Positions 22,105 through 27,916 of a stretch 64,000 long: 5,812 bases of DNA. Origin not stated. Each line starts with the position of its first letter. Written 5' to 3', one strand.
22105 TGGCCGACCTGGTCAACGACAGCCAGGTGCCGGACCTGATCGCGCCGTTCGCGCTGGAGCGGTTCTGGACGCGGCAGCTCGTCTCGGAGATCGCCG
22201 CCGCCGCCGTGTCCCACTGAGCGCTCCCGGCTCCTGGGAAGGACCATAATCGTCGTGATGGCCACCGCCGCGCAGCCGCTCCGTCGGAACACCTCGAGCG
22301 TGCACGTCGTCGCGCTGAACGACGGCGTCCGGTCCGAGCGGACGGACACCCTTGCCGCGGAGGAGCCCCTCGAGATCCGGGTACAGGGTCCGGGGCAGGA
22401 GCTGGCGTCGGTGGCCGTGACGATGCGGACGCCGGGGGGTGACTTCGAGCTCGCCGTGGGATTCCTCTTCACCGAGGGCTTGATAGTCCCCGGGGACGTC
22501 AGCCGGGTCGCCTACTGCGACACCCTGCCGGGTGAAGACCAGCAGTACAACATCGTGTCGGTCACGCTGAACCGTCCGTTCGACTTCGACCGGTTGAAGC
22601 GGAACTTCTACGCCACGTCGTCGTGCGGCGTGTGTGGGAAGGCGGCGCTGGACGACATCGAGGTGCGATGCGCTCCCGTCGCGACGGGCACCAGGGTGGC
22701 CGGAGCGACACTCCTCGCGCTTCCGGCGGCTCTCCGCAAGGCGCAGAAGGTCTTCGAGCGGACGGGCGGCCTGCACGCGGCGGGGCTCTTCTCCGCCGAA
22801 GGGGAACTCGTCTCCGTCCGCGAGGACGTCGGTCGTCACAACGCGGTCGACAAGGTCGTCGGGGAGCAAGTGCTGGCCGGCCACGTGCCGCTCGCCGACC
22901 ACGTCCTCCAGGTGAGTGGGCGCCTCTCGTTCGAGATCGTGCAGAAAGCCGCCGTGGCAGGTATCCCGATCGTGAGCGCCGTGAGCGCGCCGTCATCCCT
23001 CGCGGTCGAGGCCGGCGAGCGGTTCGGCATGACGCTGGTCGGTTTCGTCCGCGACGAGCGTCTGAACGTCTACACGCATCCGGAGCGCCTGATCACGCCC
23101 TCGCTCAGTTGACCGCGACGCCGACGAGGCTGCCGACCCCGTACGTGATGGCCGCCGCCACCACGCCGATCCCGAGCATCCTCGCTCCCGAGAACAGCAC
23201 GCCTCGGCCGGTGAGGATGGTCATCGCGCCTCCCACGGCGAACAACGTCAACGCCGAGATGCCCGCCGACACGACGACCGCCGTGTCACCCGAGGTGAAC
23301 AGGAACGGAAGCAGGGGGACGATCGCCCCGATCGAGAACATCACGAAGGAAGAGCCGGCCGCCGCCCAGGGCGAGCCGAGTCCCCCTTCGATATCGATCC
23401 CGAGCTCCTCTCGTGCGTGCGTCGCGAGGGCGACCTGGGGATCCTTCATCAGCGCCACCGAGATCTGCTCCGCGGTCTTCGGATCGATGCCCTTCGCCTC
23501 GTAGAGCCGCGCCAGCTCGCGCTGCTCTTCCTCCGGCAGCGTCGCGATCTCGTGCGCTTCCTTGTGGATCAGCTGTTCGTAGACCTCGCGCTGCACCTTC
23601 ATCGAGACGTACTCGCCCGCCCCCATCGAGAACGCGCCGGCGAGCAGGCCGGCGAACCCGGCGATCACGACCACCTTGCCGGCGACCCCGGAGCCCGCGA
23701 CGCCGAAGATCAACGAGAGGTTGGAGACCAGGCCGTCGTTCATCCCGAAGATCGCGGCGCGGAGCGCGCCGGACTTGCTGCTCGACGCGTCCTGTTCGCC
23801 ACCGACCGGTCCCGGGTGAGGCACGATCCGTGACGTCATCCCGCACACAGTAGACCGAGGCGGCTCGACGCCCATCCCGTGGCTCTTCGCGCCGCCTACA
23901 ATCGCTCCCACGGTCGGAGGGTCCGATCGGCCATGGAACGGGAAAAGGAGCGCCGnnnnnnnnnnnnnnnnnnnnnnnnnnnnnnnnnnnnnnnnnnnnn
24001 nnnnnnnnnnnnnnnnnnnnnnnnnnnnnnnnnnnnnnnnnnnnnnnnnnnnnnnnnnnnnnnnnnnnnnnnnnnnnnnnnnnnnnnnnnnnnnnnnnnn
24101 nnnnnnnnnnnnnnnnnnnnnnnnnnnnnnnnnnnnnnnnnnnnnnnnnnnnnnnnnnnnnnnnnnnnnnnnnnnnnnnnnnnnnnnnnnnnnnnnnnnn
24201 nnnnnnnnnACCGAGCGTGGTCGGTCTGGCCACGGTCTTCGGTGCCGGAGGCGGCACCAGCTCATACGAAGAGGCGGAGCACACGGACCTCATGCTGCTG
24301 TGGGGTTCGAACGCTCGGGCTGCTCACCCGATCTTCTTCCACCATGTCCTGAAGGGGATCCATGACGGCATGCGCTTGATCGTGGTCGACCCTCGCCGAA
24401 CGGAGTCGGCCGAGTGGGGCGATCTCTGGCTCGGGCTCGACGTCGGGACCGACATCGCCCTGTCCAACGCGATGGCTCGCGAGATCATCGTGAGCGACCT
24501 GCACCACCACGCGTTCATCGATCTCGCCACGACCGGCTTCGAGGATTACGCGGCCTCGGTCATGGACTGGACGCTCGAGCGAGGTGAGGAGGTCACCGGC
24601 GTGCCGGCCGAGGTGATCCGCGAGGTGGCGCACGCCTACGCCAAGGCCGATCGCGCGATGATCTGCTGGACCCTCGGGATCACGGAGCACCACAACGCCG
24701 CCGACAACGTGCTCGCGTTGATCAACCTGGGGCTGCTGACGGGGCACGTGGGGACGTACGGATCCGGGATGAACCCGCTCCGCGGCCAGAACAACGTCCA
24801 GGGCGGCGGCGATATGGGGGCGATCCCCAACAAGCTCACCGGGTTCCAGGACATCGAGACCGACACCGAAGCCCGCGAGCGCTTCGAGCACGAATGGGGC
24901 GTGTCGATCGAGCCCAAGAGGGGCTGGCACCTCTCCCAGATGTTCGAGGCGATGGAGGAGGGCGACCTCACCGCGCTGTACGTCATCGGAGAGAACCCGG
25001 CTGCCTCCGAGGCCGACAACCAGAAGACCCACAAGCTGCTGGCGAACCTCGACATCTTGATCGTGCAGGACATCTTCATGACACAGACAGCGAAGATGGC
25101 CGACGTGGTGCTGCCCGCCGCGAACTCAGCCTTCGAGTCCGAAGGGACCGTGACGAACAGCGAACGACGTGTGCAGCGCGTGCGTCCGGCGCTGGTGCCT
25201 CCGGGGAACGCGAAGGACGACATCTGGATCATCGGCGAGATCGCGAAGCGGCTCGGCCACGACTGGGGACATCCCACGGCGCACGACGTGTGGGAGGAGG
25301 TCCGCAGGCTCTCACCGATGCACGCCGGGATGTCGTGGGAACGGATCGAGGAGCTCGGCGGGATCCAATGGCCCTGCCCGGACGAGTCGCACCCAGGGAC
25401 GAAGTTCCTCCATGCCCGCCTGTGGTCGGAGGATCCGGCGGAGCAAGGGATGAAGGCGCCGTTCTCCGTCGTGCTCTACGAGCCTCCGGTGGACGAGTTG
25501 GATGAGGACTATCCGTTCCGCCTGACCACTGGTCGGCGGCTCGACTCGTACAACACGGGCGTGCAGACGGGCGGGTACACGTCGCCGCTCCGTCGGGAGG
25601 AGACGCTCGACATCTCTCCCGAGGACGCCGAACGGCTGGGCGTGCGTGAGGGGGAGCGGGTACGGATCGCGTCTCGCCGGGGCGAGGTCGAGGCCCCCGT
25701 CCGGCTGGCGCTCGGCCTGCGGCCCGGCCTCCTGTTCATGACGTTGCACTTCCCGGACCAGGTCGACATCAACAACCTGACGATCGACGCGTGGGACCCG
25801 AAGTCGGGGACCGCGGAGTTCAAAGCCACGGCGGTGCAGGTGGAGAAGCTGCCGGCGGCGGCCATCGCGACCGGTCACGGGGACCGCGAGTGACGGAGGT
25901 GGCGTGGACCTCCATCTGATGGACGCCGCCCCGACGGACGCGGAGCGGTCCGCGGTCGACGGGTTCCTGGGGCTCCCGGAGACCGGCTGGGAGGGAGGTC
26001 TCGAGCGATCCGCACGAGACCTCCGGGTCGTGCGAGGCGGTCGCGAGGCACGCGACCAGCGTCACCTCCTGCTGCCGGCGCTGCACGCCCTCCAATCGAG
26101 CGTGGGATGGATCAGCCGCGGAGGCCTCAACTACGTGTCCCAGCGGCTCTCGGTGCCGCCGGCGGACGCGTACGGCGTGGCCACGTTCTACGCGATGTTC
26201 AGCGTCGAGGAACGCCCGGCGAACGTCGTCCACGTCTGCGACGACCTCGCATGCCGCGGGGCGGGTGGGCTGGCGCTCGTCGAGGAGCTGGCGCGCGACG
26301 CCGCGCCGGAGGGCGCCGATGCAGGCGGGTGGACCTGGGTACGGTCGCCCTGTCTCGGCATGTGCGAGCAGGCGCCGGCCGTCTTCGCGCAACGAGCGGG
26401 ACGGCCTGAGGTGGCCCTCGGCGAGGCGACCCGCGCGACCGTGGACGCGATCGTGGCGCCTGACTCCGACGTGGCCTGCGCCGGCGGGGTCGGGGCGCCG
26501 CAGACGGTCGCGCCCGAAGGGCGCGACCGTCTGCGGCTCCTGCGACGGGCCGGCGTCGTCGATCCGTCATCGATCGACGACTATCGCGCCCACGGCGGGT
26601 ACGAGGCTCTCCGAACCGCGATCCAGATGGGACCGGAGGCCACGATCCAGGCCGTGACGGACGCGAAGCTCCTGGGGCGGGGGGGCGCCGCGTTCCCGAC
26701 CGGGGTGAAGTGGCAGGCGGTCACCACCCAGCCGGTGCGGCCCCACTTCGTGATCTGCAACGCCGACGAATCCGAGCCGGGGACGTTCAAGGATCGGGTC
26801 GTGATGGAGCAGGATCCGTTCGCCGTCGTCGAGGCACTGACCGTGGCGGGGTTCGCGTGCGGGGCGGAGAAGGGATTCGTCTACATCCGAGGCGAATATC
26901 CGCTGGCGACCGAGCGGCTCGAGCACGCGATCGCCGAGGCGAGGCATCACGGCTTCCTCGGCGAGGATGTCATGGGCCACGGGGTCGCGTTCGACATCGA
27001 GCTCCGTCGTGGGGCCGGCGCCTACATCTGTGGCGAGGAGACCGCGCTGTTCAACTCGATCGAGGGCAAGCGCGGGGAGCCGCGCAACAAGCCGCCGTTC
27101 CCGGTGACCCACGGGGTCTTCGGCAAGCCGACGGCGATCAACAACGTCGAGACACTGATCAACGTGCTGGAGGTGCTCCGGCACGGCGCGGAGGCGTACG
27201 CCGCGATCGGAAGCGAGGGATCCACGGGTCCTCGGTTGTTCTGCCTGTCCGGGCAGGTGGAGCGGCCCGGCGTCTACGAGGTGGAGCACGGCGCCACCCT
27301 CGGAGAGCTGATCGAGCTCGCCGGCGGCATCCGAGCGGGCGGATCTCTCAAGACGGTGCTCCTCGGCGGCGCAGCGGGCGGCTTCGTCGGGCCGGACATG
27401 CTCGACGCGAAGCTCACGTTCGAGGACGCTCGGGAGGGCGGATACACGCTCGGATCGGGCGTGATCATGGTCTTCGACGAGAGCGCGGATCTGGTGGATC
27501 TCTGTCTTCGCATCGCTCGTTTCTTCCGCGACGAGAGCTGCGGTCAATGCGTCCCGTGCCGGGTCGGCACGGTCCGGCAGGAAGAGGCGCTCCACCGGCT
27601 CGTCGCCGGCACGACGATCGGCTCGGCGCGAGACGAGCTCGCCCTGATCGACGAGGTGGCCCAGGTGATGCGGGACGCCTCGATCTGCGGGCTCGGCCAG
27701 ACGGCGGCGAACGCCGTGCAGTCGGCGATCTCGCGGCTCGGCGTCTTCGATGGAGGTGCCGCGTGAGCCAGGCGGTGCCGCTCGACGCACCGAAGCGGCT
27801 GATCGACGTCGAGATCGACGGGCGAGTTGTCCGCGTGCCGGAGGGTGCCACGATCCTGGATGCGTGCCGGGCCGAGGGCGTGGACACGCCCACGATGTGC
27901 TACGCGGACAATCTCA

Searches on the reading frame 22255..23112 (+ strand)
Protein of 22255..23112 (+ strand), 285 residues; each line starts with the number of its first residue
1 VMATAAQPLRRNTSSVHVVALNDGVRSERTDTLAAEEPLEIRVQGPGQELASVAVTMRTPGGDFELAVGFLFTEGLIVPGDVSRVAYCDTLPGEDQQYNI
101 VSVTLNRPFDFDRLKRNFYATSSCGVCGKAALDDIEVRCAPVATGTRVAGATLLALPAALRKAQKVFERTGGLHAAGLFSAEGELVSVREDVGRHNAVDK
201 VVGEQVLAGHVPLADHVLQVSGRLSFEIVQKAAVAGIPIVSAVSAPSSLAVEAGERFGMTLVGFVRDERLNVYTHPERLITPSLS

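Call 7: search_protein_families(library=pfam, proteins=[window:22255-23112:+])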
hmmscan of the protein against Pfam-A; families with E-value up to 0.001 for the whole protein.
window:22255-23112:+ (285 aa): 1 family
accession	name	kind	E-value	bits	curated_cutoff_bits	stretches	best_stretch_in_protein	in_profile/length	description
PF02634.21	FdhD-NarQ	-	7e-69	232.6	27.2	1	34-279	1-236/237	FdhD/NarQ family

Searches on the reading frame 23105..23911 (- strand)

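Call 7: search_protein_families(library=pfam, proteins=[window:23105-23911:-])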
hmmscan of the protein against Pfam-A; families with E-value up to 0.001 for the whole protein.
window:23105-23911:- (268 aa): 1 family
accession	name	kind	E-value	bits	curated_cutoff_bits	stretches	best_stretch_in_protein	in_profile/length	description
PF01988.24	VIT1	-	1.1e-69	234.9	28.1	1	50-261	1-214/214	VIT family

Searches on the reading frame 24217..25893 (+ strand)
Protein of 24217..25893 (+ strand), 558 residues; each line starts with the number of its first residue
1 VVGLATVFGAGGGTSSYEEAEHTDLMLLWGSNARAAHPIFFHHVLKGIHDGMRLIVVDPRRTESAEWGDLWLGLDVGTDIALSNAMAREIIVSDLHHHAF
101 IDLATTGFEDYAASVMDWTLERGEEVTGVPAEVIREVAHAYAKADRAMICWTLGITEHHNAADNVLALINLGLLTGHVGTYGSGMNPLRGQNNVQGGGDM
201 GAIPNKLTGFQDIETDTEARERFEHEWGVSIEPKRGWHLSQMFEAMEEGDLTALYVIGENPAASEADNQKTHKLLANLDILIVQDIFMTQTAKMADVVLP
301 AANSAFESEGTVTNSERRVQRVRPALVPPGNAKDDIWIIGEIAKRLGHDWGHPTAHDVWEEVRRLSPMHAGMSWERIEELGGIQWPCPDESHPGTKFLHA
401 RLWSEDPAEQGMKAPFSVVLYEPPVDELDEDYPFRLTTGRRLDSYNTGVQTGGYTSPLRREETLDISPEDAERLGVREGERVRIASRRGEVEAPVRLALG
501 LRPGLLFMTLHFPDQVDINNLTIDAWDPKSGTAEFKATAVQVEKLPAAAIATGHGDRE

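Call 7: search_protein_families(library=pfam, proteins=[window:24217-25893:+])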
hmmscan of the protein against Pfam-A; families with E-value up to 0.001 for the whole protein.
window:24217-25893:+ (558 aa): 2 families
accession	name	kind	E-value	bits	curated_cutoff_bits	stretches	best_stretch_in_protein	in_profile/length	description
PF00384.28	Molybdopterin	-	6.5e-50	170.6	24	1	15-345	100-353/353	Molybdopterin oxidoreductase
PF01568.27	Molydop_binding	-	1.1e-27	96.6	26.8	1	434-538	1-109/110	Molydopterin dinucleotide binding domain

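Call 66: search_protein_families(library=ncbifam, proteins=[window:24217-25893:+], max_evalue=1e-10)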
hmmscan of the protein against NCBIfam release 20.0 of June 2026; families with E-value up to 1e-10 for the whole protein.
window:24217-25893:+ (558 aa): 25 families
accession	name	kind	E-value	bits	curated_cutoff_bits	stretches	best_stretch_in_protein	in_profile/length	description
TIGR01591.1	Fdh-alpha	equivalog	9.8e-160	532.8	666.25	1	2-542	135-672/672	formate dehydrogenase subunit alpha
NF047855.1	AssmNtatRedNasC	equivalog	1.3e-105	354.2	1100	1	8-543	165-707/708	assimilatory nitrate reductase catalytic subunit NasC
NF041323.1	Nitr_red_NasA_Halo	equivalog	1.7e-87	294.5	1000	1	7-542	137-672/673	assimilatory nitrate reductase NasA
TIGR01701.1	Fdhalpha-like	subfamily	9.4e-60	202.6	582.15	1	2-543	178-742/744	FdhF/YdeP family oxidoreductase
NF010055.0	PRK13532.1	equivalog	9e-59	199.5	904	2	106-348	326-573/830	nitrate reductase catalytic subunit NapA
TIGR01706.1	NAPA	equivalog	3.2e-56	191.1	930.55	2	107-348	327-573/830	periplasmic nitrate reductase subunit alpha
TIGR01553.1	formate-DH-alph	equivalog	3.9e-47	160.6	814.2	3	3-107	202-306/1009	formate dehydrogenase-N subunit alpha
NF041513.1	formate_DH_Act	exception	3.8e-41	140.9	1400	1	2-102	192-292/1067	formate dehydrogenase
TIGR00509.1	bisC_fam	subfamily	6.5e-38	130.5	1017.55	1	20-349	165-513/772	molybdopterin guanine dinucleotide-containing S/N-oxide reductase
TIGR02166.1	dmsA_ynfE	subfamily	1.3e-36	126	777.7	1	6-349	195-560/794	DMSO/selenate family reductase complex A subunit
TIGR03479.1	DMSO_red_II_alp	subfamily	1.8e-36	125.6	984.75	1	105-347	385-644/913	molybdopterin-dependent oxidoreductase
TIGR02693.1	arsenite_ox_L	equivalog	5.6e-32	110.6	359.05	1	16-347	214-574/806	arsenate reductase (azurin) large subunit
NF012032.0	PRK15488.1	equivalog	3.4e-30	104.7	694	1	49-353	225-534/759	thiosulfate reductase PhsA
NF007406.0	PRK09939.1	equivalog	4.2e-29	101.3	1473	1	94-282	308-487/759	acid resistance putative oxidoreductase YdeP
NF041885.1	selenate_YnfE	exception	1.5e-20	72.6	1675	0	19-183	215-403/805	selenate/tellurate reductase subunit YnfE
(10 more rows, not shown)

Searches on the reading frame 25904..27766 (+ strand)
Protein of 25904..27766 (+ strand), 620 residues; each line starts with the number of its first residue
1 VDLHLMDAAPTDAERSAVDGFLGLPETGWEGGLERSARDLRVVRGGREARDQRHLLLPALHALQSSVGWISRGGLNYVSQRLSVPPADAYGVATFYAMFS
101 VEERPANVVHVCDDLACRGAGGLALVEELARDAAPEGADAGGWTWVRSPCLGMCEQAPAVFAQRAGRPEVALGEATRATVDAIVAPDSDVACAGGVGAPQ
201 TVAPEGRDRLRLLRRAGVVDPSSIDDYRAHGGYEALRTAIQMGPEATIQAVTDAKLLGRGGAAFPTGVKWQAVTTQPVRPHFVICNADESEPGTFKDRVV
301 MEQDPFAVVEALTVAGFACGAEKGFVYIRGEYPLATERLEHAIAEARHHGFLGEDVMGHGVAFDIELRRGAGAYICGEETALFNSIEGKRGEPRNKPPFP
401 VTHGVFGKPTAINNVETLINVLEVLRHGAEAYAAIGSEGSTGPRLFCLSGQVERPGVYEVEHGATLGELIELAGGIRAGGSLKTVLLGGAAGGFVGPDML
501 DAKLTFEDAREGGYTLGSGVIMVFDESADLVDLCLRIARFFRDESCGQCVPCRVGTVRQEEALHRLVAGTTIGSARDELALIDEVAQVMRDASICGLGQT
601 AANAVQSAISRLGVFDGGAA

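Call 7: search_protein_families(library=pfam, proteins=[window:25904-27766:+])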
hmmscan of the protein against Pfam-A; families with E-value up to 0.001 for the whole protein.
window:25904-27766:+ (620 aa): 5 families
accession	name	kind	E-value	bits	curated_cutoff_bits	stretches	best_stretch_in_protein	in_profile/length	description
PF01512.22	Complex1_51K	-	2.9e-46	157.5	31.2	1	251-422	1-149/150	Nuo51 FMN-binding domain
PF01257.25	2Fe-2S_thioredx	-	8.1e-25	87.8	24.8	1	50-182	9-139/145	Thioredoxin-like [2Fe-2S] ferredoxin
PF10589.14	NADH_4Fe-4S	-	2.1e-22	79.2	23.5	1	533-610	2-76/85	NADH-ubiquinone oxidoreductase-F iron-sulfur binding region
PF10531.15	SLBB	-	1.1e-10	41.7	27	1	446-485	2-41/55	SLBB domain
PF22461.2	SLBB_2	-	5.2e-08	33.3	27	1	445-490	2-49/79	SLBB domain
